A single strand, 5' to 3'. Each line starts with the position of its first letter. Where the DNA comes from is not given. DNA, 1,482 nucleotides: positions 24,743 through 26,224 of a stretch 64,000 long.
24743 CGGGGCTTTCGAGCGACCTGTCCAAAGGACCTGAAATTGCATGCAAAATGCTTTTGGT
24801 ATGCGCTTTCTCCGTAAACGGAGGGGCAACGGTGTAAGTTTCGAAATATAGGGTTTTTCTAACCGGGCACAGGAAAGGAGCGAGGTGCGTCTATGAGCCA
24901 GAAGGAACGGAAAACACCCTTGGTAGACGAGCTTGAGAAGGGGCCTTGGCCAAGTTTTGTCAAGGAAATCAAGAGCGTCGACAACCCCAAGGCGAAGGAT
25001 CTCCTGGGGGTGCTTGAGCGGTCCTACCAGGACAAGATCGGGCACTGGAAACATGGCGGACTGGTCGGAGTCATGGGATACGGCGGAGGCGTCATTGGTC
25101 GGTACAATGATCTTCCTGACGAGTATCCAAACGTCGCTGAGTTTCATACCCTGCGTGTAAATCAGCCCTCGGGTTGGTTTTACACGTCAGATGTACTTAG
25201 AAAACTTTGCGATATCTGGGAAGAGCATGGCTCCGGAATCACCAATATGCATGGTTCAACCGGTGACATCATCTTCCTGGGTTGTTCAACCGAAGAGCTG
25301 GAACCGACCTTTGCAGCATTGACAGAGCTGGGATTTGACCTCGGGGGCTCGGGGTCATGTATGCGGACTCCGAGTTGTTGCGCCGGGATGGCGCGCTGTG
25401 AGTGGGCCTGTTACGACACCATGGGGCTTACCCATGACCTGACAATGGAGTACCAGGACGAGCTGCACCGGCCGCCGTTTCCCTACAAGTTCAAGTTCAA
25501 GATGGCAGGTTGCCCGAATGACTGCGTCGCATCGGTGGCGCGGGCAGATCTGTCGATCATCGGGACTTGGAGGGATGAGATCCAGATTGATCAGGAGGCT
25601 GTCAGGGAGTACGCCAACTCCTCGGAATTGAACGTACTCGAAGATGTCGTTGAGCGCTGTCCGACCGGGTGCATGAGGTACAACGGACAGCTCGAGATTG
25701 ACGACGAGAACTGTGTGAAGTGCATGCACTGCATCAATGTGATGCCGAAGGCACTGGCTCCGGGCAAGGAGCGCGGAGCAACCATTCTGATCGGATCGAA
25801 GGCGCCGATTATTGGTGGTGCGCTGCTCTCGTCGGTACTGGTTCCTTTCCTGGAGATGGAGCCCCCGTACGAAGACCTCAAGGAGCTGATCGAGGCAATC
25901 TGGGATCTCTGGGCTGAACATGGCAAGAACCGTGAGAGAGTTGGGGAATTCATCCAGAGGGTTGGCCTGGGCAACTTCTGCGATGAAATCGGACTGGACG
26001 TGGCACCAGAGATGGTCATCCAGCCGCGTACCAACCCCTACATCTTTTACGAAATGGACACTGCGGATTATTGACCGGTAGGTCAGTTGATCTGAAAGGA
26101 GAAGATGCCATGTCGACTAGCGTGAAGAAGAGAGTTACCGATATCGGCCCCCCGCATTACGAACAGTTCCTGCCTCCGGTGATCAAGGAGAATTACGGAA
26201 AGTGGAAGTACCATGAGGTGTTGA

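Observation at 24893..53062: Near-complete dissimilatory sulfate-reduction pathway consolidated in one ~28-kb locus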

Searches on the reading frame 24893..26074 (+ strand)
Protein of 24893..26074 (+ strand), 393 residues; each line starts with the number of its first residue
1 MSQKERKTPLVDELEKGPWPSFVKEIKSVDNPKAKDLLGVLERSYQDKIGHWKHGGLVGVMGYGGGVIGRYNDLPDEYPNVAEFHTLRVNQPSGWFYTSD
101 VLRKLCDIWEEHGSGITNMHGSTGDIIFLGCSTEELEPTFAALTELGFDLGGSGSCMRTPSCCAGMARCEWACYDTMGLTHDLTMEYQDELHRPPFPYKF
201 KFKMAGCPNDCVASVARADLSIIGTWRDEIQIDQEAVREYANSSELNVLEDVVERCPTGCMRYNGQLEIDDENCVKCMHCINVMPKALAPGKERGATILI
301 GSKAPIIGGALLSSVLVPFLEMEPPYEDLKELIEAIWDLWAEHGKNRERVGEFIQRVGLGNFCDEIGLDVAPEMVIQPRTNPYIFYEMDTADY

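Call 3: search_protein_families(library=pfam, proteins=[window:24893-26074:+], max_evalue=0.01)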
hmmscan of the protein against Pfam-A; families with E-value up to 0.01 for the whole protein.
window:24893-26074:+ (393 aa): 2 families
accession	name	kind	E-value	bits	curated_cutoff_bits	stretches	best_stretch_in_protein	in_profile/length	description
PF01077.27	NIR_SIR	-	8.4e-39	133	27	1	153-368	1-152/158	Nitrite and sulphite reductase 4Fe-4S domain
PF03460.22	NIR_SIR_ferr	-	5.5e-09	36.1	24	1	82-145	7-68/69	Nitrite/Sulfite reductase ferredoxin-like half domain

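Call 8: search_protein_families(library=ncbifam, proteins=[window:24893-26074:+], max_evalue=0.001)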
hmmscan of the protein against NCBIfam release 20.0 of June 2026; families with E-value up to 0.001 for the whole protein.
window:24893-26074:+ (393 aa): 7 families
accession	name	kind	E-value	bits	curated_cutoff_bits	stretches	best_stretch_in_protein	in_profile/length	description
TIGR02064.1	dsrA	equivalog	4.1e-170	566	392.85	1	12-388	2-388/402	dissimilatory-type sulfite reductase subunit alpha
TIGR02066.1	dsrB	equivalog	7.8e-41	140.2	341.5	1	88-387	34-332/341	dissimilatory-type sulfite reductase subunit beta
TIGR02912.1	sulfite_red_C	equivalog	1.1e-10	41.1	324.1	1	151-287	94-216/314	sulfite reductase subunit C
NF011565.0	PRK14989.1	subfamily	5.2e-06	24.8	883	1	99-225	578-698/847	nitrite reductase large subunit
NF007125.0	PRK09566.1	equivalog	7.1e-06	24.7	594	1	92-228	329-458/513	ferredoxin--nitrite reductase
TIGR02374.1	nitri_red_nirB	equivalog_domain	1.3e-05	23.9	578.35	1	96-225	570-693/794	nitrite reductase large subunit NirB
NF010029.0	PRK13504.1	equivalog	3.4e-05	22.4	457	0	125-231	401-508/575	NADPH-dependent assimilatory sulfite reductase hemoprotein subunit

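Call 11: find_encoding_contigs(protein=window:24893-26074:+, flank=10000, max_places=6)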
Protein window:24893-26074:+ (393 aa): no gene with exactly this product is on record in the collection.

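Call 13: find_homologous_proteins(query=window:24893-26074:+, max_evalue=1e-30)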
Query window:24893-26074:+ (393 aa): 7678 proteins with E <= 1e-30 among 8000 candidates; the best 120 are listed.
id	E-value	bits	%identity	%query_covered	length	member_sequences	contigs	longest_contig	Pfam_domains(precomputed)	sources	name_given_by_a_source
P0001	9.7e-245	830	87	98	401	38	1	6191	PF01077.28,PF03460.23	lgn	-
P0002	5.4e-244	828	86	98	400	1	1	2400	PF01077.28,PF03460.23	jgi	jgi:sulfite reductase alpha subunit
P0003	1.2e-242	823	84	100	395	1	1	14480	PF01077.28,PF03460.23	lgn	-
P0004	5.6e-228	775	80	100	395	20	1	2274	PF01077.28,PF03460.23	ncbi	-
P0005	3.2e-225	766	79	98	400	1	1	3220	PF01077.28,PF03460.23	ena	-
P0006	8.2e-224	761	80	99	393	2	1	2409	PF01077.28,PF03460.23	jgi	jgi:sulfite reductase alpha subunit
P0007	3.6e-223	759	78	99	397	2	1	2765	PF01077.28,PF03460.23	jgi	-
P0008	3.5e-222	756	78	99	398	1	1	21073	PF01077.28,PF03460.23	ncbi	-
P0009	9.1e-221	751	77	98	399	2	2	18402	PF01077.28,PF03460.23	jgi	jgi:sulfite reductase alpha subunit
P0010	1.6e-220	751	77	98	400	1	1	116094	PF01077.28,PF03460.23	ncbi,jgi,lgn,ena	-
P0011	1.8e-220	750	79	97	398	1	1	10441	PF01077.28,PF03460.23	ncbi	ncbi:MAG: dissimilatory-type sulfite reductase subunit alpha [Pseudomonadota bacterium]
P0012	3.1e-220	750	78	98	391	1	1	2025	PF01077.28,PF03460.23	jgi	jgi:sulfite reductase alpha subunit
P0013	7.0e-220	749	78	99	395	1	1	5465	PF01077.28,PF03460.23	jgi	jgi:sulfite reductase alpha subunit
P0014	7.2e-220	749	77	98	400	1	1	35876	PF01077.28,PF03460.23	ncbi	-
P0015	7.3e-220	748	77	99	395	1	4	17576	PF01077.28,PF03460.23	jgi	jgi:sulfite reductase alpha subunit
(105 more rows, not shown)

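Call 25: search_solved_structures(query=window:24893-26074:+, max_evalue=1e-10)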
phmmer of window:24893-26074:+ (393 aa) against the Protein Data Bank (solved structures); distinct sequences matched with E-value up to 1e-10: 13.
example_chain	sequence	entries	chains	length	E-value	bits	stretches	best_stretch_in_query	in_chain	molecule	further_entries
3mm5_A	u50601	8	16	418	9.1e-161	538.9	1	7-390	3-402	Sulfite reductase, dissimilatory-type subunit alpha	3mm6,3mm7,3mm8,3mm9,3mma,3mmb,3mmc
2xsj_A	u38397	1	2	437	7.3e-149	499.7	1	6-387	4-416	SULFITE REDUCTASE ALPHA SUBUNIT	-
2v4j_A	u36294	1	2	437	1.5e-147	495.3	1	6-388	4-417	SULFITE REDUCTASE, DISSIMILATORY-TYPE SUBUNIT ALPHA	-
3or1_A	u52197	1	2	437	4.7e-147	493.7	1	6-388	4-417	Sulfite reductase alpha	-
3or2_A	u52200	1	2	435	5e-147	493.6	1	7-388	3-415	Sulfite redcutase subunit alpha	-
3mm5_B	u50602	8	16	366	1.2e-21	80.6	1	101-388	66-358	Sulfite reductase, dissimilatory-type subunit beta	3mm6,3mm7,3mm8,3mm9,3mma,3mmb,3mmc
7np8_A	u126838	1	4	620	4.9e-18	68.7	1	87-366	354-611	Coenzyme F420-dependent sulfite reductase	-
7npa_A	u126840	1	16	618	3.9e-17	65.8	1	90-366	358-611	Coenzyme F420-dependent sulfite reductase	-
3or2_B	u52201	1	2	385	8.7e-17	64.6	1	142-383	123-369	Sulfite redcutase subunit beta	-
3or1_B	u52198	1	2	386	8.8e-17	64.6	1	142-383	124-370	Sulfite reductase beta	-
2v4j_B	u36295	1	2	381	3.1e-15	59.5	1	101-385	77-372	SULFITE REDUCTASE, DISSIMILATORY-TYPE SUBUNIT BETA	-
9tn7_A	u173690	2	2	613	2e-14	56.8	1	79-366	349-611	Coenzyme F420 hydrogenase/dehydrogenase beta subunit domain protein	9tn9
2xsj_B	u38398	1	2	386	2.9e-13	53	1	147-385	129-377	SULFITE REDUCTASE BETA SUBUNIT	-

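Call 38: search_protein_representatives(protein=window:24893-26074:+)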
Query: 393 residues. Proteins with E-value up to 0.001 (for the whole library): 923; up to 1e-10: 464; up to 1e-30: 133. The best 150 are listed.
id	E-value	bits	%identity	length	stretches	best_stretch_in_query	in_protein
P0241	9.3e-158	542.2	59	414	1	6-388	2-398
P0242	3.2e-126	438.3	69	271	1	127-390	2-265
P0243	8.4e-119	413.9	52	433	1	3-384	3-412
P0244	5.1e-113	394.8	70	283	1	5-235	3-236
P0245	3.9e-105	368.9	58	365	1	51-308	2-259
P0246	4.5e-101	355.5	68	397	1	119-346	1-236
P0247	7.0e-95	335.1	64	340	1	6-242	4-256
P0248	2.1e-92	326.9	65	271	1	3-200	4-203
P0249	1.1e-90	321.2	64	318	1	5-231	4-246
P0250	1.7e-90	320.6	62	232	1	165-387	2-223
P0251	2.5e-83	297.0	75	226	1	5-172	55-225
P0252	3.4e-82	293.3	51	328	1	5-322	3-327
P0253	4.0e-81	289.8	48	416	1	92-366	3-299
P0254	2.3e-80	287.3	71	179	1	215-390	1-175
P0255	7.0e-80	285.7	65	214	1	114-299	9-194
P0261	3.3e-73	263.7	37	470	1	7-389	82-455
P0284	1.2e-53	199.3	34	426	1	8-376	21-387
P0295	9.3e-50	186.4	31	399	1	9-386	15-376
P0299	1.2e-48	182.8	34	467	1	10-378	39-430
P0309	2.3e-45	172.0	33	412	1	9-375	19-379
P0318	2.6e-42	161.9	32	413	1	9-366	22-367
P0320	4.5e-42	161.1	30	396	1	9-385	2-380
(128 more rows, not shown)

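Call 39: list_cluster_members(proteins=[P0241, P0243, P0253, P0261, P0284, P0295, P0299, P0309, P0318, P0320])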
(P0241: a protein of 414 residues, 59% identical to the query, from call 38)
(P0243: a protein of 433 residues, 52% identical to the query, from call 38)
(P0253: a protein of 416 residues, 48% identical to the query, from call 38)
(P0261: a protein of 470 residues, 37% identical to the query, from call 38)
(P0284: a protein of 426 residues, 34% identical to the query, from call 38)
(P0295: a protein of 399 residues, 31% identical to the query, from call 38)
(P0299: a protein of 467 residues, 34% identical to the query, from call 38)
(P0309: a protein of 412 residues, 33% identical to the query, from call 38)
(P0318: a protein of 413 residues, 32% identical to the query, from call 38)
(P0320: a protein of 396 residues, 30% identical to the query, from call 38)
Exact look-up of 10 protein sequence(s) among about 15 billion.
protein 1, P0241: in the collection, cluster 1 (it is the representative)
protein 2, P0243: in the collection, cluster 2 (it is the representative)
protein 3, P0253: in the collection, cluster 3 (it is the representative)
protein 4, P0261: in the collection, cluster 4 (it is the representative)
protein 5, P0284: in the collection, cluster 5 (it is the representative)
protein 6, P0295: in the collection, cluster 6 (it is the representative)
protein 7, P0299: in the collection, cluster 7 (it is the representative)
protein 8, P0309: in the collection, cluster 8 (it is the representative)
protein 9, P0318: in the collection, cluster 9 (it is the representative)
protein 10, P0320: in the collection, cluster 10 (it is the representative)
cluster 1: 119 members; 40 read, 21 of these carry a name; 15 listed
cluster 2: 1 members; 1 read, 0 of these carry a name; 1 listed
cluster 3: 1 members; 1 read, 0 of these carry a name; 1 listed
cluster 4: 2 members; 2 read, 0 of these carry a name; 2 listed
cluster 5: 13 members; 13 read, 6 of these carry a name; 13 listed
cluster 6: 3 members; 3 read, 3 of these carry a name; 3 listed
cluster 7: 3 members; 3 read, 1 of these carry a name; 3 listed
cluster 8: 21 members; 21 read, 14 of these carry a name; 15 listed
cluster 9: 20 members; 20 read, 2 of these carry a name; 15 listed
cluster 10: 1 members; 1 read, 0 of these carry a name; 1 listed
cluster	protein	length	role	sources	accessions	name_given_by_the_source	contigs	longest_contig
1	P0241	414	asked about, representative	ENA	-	-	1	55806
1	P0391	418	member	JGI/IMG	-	sulfite reductase alpha subunit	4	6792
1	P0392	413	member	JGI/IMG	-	sulfite reductase alpha subunit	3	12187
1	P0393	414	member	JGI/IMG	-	sulfite reductase alpha subunit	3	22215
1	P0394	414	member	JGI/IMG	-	sulfite reductase alpha subunit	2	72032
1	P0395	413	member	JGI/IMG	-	sulfite reductase alpha subunit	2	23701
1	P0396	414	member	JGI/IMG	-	dissimilatory sulfite reductase alpha subunit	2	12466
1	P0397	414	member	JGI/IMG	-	sulfite reductase alpha subunit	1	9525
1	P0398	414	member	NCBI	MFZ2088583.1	MAG: dissimilatory-type sulfite reductase subunit alpha [Desulfobaccales bacterium]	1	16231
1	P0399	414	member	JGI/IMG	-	sulfite reductase alpha subunit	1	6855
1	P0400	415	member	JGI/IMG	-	sulfite reductase alpha subunit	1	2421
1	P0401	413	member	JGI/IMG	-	sulfite reductase alpha subunit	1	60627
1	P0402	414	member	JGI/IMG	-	sulfite reductase alpha subunit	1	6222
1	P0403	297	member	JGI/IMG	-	sulfite reductase alpha subunit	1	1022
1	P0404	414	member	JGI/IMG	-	dissimilatory sulfite reductase alpha subunit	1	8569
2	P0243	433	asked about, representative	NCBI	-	-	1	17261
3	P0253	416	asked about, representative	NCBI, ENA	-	-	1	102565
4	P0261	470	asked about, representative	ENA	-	-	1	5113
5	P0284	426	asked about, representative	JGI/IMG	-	-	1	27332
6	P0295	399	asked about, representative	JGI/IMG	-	sulfite reductase alpha subunit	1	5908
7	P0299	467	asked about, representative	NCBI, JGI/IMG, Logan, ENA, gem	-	-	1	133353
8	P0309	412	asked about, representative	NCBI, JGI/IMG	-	-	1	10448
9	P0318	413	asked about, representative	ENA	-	-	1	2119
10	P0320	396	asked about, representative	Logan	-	-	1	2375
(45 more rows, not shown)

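Call 41: find_related_loci(query=A2, collection=viral_contigs, flank=5000)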
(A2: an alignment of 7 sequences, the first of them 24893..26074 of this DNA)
Query A2 (393 aa) in viral_contigs; peptide patterns used: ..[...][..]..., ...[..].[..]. (x = any residue, [..] = any of these).
167 stretches matched a pattern; 34 encode a relative of the query (tblastn E <= 1e-3); 34 distinct loci.
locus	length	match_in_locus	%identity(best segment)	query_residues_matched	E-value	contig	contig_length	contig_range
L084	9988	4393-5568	48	5-384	2e-125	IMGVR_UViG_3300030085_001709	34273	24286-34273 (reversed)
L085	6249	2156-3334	48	4-384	4e-124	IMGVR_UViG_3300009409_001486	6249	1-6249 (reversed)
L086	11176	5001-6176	46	5-384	3e-119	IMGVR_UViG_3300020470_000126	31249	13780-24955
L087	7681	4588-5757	47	7-384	2e-119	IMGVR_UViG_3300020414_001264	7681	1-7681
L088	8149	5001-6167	46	8-384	6e-119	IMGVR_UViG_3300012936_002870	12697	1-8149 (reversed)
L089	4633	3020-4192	45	6-384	3e-119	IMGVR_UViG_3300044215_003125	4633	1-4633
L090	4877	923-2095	45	6-384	5e-119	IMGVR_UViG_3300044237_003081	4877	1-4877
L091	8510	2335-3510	45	5-384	3e-118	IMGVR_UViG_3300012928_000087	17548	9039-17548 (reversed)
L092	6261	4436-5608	45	6-384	2e-118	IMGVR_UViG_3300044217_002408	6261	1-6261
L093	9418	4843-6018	45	5-384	6e-118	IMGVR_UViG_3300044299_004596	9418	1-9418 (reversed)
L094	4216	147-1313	46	8-384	4e-119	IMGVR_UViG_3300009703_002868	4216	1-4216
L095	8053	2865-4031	46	8-384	9e-118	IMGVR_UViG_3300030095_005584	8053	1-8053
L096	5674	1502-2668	46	8-384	1e-117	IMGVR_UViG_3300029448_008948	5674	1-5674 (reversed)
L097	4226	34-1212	45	4-384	5e-119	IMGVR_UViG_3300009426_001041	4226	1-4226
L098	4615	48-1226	45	4-384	9e-118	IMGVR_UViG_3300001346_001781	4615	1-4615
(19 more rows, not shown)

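Call 46: list_cluster_members(proteins=[P0001, P0003, P0004, P0008, P0010, P0121, P0124, P0126, P0128, P0014])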
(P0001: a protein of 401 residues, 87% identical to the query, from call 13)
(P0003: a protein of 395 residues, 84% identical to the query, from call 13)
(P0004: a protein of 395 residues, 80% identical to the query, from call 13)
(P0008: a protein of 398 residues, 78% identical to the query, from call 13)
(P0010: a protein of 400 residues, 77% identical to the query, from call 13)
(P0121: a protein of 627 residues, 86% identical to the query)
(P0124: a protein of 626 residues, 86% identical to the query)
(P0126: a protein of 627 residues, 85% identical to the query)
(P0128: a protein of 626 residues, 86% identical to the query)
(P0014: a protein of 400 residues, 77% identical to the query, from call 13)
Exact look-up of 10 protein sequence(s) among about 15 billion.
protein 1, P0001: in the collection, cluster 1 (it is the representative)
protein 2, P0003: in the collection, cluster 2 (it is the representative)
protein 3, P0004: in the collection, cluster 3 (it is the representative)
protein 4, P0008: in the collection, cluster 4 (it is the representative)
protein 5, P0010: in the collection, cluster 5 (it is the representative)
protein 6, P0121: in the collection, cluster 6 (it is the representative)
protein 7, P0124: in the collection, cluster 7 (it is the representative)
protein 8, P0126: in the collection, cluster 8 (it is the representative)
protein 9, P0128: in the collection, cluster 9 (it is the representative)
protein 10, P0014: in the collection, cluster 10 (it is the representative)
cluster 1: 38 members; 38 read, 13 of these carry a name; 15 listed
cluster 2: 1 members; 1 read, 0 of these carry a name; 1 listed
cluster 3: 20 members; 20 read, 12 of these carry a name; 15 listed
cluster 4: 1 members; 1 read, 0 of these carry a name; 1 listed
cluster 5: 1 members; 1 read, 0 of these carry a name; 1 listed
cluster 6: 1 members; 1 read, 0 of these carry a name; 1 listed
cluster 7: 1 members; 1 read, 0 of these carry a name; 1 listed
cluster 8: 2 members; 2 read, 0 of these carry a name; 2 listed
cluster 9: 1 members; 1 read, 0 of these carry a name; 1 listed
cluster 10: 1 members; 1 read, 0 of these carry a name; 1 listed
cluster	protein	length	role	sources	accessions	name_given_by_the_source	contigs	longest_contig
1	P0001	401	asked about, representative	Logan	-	-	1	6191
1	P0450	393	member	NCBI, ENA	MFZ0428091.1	MAG: dissimilatory-type sulfite reductase subunit alpha [Acidobacteriota bacterium]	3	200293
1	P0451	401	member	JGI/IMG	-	sulfite reductase alpha subunit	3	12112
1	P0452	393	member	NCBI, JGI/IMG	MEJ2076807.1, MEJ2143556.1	MAG: dissimilatory-type sulfite reductase subunit alpha [Acidobacteriota bacterium] | dissimilatory sulfite reductase alpha subunit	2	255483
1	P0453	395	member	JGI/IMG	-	sulfite reductase alpha subunit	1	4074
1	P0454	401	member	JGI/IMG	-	sulfite reductase alpha subunit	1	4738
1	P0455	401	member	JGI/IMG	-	sulfite reductase alpha subunit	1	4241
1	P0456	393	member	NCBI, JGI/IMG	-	sulfite reductase alpha subunit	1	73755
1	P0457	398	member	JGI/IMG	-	sulfite reductase alpha subunit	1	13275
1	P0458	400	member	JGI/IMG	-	sulfite reductase alpha subunit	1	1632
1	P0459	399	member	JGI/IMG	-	sulfite reductase alpha subunit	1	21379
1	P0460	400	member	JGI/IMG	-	sulfite reductase alpha subunit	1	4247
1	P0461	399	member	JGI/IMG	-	sulfite reductase alpha subunit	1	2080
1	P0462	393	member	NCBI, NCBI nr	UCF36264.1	MAG: dissimilatory-type sulfite reductase subunit alpha [Acidobacteriota bacterium]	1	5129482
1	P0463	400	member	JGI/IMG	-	-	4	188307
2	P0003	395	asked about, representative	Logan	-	-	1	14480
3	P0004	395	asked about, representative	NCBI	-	-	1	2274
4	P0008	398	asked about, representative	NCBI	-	-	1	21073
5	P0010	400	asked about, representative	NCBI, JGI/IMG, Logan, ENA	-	-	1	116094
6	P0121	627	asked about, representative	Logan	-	-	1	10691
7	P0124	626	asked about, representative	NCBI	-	-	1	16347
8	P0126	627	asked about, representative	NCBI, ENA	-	-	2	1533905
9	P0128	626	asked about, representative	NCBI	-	-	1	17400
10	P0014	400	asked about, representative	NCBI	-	-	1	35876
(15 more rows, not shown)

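Call 47: find_encoding_contigs(protein=P0450, flank=10000, max_places=4)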
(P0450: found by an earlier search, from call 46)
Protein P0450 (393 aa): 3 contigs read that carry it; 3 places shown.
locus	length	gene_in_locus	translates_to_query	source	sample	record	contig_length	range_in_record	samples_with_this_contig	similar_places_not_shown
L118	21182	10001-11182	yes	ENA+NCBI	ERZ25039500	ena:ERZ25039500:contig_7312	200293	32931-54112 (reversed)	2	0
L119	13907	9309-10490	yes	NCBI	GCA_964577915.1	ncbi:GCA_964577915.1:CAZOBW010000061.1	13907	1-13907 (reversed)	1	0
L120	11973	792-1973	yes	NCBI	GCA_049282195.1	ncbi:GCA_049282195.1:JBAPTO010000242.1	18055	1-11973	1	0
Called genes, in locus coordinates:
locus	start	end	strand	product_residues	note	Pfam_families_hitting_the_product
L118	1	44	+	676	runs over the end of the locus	PF11412:DsbD_N, PF02683:DsbD_TM, PF03190:Thioredox_DsbH (weak), PF13098:Thioredoxin_2, PF13899:Thioredoxin_7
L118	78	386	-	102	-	PF04977:DivIC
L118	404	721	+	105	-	PF03091:CutA1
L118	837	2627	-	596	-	PF00939:Na_sulph_symp (weak), PF03600:CitMHS, PF16980:CitMHS_2 (weak), PF02080:TrkA_C, PF00939:Na_sulph_symp, PF03600:CitMHS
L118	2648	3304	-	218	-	-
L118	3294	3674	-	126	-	PF00072:Response_reg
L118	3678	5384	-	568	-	PF02743:dCache_1, PF00512:HisKA (weak), PF02518:HATPase_c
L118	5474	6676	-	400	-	PF13189:Cytidylate_kin2, PF00072:Response_reg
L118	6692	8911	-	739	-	PF00916:Sulfate_transp, PF01740:STAS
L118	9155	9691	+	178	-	PF00072:Response_reg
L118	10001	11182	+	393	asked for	PF03460:NIR_SIR_ferr, PF01077:NIR_SIR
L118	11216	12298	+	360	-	PF03460:NIR_SIR_ferr, PF01077:NIR_SIR, PF12838:Fer4_7 (weak)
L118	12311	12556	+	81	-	-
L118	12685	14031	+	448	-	PF01656:CbiA, PF13500:AAA_26, PF07685:GATase_3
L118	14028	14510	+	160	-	-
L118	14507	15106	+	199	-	-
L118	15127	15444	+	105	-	PF04358:DsrC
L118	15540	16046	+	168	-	PF14361:RsbRD_N (weak)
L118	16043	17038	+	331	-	PF02665:Nitrate_red_gam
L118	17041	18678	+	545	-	PF13187:Fer4_9 (faint), PF12838:Fer4_7 (faint), PF13183:Fer4_8, PF13237:Fer4_10 (faint), PF13534:Fer4_17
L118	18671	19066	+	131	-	-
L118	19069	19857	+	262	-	PF13237:Fer4_10 (weak), PF13247:Fer4_11, PF12838:Fer4_7 (weak), PF13187:Fer4_9 (weak), PF12837:Fer4_6 (weak), PF13247:Fer4_11 (weak)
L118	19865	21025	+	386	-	PF03916:NrfD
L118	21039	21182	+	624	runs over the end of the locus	PF13241:NAD_binding_7, PF14824:Sirohm_synth_M (weak), PF00590:TP_methylase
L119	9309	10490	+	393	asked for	PF03460:NIR_SIR_ferr, PF01077:NIR_SIR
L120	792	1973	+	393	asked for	PF03460:NIR_SIR_ferr, PF01077:NIR_SIR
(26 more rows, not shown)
